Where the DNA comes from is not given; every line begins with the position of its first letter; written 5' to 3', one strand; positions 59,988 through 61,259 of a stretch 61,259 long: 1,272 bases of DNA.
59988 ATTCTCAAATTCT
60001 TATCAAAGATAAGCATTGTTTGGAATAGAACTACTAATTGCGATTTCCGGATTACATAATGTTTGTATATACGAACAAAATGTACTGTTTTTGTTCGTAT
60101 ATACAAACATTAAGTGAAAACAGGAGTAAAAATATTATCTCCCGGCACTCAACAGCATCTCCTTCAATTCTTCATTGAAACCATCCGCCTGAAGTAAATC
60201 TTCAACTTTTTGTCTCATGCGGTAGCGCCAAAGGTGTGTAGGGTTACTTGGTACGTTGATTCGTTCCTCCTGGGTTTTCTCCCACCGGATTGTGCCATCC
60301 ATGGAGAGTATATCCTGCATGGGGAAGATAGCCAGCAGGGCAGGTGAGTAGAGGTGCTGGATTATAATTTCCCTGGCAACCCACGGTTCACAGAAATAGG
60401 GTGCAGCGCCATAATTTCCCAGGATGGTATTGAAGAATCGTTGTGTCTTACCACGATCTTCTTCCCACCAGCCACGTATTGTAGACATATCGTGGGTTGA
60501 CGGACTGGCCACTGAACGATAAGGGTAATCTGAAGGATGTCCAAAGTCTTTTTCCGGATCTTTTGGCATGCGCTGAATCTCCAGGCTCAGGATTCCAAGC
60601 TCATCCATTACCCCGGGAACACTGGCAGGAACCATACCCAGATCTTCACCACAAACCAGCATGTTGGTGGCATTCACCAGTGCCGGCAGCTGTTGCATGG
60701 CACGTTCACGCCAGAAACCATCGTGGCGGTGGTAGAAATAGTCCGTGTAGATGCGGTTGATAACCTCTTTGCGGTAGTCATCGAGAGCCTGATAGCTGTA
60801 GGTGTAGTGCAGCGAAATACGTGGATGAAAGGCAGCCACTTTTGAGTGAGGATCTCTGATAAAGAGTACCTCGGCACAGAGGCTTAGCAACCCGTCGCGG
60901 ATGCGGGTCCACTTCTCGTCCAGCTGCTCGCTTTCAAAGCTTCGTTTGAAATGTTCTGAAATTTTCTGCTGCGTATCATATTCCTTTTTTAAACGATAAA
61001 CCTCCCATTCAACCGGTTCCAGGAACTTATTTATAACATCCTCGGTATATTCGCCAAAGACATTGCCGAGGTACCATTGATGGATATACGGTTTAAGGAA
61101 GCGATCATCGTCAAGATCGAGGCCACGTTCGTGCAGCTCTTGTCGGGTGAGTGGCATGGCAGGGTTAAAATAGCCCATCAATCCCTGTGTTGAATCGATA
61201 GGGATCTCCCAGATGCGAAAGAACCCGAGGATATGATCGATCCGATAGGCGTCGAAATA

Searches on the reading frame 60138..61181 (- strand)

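Call 62: search_protein_families(library=pfam, proteins=[window:60138-61181:-], max_evalue=0.00001)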
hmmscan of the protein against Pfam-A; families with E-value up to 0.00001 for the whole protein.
window:60138-61181:- (348 aa): 1 family
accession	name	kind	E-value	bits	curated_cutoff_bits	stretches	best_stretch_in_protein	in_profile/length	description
PF02446.23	Glyco_hydro_77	-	7.1e-44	150.9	25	1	136-324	293-461/465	4-alpha-glucanotransferase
